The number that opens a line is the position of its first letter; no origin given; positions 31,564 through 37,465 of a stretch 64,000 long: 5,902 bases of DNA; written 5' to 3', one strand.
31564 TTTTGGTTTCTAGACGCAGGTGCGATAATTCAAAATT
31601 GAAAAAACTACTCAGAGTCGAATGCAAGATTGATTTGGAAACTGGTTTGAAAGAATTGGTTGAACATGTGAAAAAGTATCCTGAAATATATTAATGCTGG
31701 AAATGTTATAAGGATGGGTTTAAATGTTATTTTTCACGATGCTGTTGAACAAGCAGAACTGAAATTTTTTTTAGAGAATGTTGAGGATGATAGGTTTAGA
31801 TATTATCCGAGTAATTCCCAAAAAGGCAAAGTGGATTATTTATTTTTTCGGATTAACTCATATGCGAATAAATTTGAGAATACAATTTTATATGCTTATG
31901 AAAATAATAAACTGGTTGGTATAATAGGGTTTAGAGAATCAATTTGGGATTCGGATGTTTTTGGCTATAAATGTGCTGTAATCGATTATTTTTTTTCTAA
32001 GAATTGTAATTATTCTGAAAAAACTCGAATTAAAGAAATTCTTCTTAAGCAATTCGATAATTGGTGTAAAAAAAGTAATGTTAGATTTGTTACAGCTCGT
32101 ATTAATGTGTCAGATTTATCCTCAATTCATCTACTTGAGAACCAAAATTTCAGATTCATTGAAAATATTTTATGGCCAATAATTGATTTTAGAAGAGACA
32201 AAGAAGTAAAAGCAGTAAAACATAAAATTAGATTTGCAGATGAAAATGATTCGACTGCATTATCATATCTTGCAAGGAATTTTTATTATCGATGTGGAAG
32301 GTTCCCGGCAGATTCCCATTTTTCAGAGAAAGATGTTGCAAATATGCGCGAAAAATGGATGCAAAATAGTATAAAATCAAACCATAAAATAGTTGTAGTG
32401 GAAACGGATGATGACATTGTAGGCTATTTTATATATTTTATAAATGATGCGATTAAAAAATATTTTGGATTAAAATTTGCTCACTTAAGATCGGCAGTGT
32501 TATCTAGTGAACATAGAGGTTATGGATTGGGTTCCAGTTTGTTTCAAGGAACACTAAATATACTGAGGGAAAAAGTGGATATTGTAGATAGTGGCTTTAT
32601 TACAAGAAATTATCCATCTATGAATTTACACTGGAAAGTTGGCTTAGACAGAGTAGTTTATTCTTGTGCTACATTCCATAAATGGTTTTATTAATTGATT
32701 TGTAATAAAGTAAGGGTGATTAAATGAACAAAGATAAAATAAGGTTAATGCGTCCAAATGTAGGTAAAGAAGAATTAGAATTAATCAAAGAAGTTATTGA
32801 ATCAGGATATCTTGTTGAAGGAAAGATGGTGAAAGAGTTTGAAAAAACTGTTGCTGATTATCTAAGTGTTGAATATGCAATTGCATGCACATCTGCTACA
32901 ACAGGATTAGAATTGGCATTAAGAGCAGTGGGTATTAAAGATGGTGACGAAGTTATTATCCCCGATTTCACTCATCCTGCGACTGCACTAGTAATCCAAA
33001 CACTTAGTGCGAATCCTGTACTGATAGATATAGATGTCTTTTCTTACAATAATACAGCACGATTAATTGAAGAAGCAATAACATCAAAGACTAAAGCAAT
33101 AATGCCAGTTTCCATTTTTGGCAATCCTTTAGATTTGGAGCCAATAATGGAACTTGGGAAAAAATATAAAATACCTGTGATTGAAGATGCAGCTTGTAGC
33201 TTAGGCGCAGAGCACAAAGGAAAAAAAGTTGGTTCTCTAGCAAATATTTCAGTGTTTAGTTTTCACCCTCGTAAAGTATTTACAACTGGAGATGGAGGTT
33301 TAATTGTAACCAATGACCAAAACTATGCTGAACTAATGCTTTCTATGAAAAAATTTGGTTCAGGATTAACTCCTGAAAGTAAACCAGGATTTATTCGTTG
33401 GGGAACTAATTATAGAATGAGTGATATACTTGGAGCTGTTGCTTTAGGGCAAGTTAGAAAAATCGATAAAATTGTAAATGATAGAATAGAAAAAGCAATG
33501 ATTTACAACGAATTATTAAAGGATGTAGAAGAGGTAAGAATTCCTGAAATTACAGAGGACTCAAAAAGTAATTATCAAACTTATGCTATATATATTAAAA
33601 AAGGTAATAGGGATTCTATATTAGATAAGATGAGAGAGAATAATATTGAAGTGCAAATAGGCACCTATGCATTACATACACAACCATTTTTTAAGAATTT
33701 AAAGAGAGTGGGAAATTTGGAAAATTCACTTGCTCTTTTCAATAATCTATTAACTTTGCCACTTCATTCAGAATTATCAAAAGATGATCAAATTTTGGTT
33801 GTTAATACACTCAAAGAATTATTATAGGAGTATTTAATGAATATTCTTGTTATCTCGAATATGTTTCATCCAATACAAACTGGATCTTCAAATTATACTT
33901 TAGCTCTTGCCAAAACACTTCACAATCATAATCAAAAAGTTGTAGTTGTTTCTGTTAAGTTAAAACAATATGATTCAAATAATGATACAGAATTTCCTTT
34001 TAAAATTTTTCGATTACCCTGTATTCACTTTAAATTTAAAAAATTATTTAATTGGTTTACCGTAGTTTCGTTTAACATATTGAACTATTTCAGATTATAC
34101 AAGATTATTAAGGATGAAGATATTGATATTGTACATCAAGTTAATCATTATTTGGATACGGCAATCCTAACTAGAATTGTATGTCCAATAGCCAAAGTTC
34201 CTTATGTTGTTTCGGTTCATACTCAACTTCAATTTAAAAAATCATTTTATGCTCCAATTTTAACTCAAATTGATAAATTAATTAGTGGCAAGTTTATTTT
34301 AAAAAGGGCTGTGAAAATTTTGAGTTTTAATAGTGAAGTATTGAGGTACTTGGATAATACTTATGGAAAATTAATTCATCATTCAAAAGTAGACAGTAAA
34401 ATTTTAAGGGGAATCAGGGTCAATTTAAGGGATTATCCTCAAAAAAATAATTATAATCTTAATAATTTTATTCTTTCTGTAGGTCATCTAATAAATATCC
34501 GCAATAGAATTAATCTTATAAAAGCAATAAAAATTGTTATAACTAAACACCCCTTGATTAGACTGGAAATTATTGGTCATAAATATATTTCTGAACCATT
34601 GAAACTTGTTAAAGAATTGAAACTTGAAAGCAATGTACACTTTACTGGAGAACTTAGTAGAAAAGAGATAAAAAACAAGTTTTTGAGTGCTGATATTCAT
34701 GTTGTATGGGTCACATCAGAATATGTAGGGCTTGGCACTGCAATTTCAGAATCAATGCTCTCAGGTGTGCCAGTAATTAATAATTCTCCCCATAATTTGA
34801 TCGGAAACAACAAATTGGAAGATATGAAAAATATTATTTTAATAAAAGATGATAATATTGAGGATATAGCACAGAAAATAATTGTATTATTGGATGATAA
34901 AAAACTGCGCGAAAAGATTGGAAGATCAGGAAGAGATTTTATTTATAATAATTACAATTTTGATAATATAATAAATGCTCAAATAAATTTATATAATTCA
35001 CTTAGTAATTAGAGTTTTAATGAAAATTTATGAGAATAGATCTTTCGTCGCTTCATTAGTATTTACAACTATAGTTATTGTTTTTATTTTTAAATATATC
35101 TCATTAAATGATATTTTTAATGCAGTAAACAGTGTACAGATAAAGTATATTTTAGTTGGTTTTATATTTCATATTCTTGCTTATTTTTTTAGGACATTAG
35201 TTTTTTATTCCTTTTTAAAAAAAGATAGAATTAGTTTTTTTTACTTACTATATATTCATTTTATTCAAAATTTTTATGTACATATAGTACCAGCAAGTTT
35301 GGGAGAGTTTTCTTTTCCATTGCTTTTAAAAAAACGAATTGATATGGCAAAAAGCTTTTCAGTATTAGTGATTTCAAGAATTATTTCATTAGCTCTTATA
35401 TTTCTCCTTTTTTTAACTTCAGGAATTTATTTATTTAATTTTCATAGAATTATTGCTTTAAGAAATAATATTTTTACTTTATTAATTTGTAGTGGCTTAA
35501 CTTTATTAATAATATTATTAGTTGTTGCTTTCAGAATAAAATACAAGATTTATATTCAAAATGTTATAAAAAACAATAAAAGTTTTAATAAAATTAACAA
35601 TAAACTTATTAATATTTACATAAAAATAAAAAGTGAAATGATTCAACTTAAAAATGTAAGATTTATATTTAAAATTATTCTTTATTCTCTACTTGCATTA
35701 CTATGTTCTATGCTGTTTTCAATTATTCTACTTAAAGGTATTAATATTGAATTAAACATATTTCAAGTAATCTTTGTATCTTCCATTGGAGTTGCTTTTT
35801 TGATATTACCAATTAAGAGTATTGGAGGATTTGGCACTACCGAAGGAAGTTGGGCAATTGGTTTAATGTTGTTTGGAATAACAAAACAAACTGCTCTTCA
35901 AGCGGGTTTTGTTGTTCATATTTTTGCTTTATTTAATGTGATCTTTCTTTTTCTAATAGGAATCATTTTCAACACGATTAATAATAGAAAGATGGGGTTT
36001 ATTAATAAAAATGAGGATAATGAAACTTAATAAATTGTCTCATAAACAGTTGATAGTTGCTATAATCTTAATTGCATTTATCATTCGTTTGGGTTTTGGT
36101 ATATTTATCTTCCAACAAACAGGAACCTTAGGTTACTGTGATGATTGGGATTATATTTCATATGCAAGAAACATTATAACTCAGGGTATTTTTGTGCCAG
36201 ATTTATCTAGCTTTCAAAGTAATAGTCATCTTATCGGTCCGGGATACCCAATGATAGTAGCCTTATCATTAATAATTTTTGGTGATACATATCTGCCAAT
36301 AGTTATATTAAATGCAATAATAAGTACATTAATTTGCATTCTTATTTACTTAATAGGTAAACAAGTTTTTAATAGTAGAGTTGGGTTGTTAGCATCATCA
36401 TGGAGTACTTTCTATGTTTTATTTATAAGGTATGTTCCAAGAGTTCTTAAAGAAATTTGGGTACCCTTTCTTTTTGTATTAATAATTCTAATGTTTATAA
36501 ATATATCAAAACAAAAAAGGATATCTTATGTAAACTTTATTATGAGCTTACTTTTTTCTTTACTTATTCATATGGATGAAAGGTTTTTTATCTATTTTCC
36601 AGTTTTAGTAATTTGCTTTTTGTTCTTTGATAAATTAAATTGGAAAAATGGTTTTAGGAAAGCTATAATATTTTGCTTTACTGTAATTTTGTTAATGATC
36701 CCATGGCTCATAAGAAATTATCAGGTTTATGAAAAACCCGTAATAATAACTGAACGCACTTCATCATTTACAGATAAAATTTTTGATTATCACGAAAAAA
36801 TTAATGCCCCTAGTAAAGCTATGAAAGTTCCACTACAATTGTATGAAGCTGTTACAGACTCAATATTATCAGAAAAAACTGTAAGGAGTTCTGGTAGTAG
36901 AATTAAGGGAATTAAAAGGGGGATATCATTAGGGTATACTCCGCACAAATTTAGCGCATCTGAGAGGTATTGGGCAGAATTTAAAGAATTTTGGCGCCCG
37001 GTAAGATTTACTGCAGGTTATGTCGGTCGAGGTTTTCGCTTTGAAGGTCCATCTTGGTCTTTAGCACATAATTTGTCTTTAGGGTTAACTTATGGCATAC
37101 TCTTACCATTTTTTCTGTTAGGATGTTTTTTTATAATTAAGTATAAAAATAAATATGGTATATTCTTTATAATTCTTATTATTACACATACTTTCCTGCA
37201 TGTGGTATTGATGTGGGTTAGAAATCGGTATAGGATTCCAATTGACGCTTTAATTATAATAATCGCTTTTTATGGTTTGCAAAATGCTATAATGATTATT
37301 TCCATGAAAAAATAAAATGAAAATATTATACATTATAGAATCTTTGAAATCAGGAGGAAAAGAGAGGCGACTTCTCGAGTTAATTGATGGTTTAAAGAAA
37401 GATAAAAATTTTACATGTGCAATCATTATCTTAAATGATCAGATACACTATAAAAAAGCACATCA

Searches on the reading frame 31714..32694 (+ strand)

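Call 7: search_protein_families(library=pfam, proteins=[window:31714-32694:+], max_evalue=0.01)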
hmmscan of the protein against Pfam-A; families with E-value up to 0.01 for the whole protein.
window:31714-32694:+ (326 aa): 6 families
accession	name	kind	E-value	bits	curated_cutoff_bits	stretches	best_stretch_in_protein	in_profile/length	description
PF00583.31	Acetyltransf_1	-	1.6e-12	48.1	20.7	1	209-308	19-113/116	Acetyltransferase (GNAT) family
PF13508.13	Acetyltransf_7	-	9.3e-06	26.4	27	1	223-278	2-51/84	Acetyltransferase (GNAT) domain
PF13302.13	Acetyltransf_3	-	9.7e-06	26.8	25.4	0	23-146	19-137/138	Acetyltransferase (GNAT) domain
PF13420.13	Acetyltransf_4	-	0.00016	22.2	24.3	0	35-148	29-136/155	Acetyltransferase (GNAT) domain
PF13673.13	Acetyltransf_10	-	0.00016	22.1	23.6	0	213-284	19-80/128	Acetyltransferase (GNAT) domain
PF22559.2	GNAT-phage-like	-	0.0051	17.1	27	0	204-250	10-55/164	Phage GNAT-like domain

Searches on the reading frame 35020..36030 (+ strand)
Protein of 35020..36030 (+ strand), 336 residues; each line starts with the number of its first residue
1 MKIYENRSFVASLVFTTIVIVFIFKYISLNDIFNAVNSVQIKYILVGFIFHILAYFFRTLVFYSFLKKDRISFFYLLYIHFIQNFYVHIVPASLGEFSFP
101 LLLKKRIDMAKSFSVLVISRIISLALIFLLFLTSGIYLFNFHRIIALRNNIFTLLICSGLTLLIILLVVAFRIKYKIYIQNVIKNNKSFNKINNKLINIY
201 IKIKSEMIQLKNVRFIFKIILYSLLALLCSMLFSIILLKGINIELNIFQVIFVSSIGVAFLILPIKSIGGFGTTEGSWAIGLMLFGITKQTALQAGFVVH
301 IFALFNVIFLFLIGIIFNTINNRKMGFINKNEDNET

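Call 7: search_protein_families(library=pfam, proteins=[window:35020-36030:+], max_evalue=0.01)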
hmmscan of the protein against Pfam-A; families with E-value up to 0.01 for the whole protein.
window:35020-36030:+ (336 aa): 1 family
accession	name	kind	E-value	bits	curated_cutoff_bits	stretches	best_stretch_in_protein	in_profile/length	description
PF03706.18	LPG_synthase_TM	-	2.4e-27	96.7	33.4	1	10-307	2-298/302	Lysylphosphatidylglycerol synthase TM region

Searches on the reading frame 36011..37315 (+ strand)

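Call 7: search_protein_families(library=pfam, proteins=[window:36011-37315:+], max_evalue=0.01)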
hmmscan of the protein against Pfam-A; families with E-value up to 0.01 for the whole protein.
window:36011-37315:+ (434 aa): 1 family
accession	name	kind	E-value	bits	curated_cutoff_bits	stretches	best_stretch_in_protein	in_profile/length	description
PF13231.12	PMT_2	-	2.2e-07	31.6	26.1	1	77-233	4-158/160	Dolichyl-phosphate-mannose-protein mannosyltransferase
